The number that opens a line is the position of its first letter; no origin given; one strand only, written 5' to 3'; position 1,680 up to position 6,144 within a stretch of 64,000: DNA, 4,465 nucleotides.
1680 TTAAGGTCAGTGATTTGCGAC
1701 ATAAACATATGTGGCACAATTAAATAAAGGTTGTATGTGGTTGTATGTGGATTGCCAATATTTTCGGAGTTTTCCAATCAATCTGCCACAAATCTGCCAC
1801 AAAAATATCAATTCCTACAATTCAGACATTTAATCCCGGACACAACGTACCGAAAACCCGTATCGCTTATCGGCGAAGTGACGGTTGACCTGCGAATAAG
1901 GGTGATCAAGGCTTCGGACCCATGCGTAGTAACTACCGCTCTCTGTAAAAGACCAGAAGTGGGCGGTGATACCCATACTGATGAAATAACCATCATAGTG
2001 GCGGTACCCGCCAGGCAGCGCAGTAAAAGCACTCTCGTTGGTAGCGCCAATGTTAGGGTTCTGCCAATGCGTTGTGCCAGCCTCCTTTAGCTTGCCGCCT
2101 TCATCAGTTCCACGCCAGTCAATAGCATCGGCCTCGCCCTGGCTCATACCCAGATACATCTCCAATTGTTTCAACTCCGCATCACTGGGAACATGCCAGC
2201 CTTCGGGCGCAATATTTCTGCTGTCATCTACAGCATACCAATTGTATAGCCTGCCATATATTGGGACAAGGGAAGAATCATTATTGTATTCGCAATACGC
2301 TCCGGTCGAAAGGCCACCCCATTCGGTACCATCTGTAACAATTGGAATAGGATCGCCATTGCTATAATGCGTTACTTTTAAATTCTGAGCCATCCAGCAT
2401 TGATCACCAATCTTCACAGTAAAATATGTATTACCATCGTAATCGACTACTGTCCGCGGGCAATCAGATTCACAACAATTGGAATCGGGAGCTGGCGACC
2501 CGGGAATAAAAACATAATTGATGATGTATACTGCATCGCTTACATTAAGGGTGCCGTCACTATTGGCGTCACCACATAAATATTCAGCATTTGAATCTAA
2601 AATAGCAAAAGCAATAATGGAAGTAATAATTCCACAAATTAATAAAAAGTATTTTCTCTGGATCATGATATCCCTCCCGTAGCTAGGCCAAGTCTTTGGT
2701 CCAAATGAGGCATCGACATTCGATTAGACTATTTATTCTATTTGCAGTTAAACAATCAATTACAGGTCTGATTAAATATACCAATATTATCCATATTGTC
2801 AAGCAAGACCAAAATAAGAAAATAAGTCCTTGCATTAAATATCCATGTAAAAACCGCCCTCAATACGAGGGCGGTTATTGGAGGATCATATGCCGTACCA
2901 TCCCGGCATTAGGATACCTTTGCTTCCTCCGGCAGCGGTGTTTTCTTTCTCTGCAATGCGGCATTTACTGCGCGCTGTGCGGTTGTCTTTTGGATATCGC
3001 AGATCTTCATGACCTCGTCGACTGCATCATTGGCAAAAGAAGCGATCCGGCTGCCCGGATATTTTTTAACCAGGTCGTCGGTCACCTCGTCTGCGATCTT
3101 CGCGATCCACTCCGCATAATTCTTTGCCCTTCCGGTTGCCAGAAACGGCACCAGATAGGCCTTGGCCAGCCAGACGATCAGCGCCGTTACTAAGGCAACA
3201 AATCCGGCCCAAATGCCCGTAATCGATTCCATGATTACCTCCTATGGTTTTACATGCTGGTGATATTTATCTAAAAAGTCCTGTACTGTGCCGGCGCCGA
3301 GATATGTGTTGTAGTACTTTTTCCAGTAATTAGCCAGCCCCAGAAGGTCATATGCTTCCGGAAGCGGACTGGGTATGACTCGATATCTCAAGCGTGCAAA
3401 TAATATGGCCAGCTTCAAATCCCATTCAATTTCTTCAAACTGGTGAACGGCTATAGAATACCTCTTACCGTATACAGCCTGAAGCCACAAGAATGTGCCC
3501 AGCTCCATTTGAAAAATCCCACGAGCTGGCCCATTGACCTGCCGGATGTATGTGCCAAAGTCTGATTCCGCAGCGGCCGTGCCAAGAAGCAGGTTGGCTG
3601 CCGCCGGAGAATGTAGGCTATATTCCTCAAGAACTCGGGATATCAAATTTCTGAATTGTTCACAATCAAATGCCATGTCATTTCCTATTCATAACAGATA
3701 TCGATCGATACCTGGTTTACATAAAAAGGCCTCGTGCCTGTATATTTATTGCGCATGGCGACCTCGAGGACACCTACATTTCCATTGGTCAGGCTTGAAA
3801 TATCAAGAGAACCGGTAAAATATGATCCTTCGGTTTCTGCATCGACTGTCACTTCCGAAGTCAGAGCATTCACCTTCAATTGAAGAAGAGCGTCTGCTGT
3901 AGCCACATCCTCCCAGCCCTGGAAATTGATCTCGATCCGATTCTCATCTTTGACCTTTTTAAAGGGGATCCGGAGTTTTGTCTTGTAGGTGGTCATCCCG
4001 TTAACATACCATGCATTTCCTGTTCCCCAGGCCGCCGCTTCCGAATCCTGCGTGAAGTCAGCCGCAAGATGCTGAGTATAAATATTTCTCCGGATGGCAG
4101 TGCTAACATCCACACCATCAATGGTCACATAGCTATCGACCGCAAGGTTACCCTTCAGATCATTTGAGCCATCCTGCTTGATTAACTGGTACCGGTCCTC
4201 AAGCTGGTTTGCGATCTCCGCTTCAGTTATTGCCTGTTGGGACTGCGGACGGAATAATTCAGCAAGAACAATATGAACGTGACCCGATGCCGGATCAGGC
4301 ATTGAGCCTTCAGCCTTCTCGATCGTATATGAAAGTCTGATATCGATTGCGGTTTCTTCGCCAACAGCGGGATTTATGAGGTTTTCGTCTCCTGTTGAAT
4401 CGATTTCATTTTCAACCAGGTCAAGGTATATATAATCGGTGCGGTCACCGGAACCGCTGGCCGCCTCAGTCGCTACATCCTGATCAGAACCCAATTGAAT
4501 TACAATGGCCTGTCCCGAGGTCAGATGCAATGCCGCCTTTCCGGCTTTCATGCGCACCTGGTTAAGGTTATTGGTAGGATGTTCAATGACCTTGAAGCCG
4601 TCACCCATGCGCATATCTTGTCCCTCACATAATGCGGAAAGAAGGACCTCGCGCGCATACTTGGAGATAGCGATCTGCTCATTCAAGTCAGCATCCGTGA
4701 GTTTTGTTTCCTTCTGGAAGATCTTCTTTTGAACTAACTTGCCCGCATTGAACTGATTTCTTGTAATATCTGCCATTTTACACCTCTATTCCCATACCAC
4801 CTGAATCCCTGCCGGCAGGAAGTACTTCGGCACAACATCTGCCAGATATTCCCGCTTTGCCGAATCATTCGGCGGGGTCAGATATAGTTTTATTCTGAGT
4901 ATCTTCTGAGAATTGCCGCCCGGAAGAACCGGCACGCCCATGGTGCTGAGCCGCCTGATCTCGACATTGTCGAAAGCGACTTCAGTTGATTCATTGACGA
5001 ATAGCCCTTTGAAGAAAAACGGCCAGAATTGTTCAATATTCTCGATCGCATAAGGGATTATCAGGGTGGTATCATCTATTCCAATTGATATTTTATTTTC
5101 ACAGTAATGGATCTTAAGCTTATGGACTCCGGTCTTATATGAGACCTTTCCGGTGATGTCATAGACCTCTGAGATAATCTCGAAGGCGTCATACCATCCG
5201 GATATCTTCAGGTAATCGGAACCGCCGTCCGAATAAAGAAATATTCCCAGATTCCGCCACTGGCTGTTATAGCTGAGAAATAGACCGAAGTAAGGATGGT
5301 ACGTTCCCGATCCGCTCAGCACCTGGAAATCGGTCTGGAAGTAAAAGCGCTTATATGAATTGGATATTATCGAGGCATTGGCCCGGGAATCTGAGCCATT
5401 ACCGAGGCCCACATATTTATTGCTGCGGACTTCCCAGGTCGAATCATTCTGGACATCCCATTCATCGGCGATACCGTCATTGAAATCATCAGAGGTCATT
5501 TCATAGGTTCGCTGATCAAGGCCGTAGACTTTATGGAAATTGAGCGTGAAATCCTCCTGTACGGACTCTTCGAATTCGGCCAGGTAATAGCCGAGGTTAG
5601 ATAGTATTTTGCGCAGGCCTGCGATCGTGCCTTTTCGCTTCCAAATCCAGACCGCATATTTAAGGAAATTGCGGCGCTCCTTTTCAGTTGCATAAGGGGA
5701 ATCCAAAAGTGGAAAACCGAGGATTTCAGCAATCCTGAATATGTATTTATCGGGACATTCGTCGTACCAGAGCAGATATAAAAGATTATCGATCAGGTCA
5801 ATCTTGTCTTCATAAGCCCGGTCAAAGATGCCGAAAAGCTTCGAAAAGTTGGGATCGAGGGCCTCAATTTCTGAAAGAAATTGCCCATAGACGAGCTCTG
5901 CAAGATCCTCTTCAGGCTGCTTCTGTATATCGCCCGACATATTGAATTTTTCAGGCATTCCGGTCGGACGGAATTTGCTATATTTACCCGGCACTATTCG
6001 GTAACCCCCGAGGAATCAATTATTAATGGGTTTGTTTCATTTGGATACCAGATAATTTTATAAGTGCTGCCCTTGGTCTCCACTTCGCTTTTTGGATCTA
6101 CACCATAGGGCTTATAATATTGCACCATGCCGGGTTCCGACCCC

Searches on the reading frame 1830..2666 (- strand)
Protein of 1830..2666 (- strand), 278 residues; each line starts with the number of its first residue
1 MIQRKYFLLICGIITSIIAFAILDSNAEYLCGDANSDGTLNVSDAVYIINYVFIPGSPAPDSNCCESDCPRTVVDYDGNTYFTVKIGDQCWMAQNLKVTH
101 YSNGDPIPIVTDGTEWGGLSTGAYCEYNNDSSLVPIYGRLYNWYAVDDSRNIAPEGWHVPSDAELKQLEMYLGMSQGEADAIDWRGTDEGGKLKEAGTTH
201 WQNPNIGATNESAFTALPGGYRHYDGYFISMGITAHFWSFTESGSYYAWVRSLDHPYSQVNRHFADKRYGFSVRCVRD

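Call 36: search_protein_families(library=pfam, proteins=[window:1830-2666:-], max_evalue=0.001)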
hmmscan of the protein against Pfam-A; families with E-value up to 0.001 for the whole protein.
window:1830-2666:- (278 aa): 1 family
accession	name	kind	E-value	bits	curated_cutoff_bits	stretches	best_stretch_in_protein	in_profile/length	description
PF09603.15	Fib_succ_major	-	5.4e-54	183.7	33.9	1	84-277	1-187/187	Fibrobacter succinogenes major domain (Fib_succ_major)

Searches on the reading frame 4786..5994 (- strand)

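Call 36: search_protein_families(library=pfam, proteins=[window:4786-5994:-], max_evalue=0.001)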
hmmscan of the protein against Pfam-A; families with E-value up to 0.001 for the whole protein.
window:4786-5994:- (402 aa): 1 family
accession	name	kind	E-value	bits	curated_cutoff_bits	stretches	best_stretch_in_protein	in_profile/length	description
PF09684.15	Tail_P2_I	-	1.8e-08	34.8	20.6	1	48-147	3-100/139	Phage tail protein (Tail_P2_I)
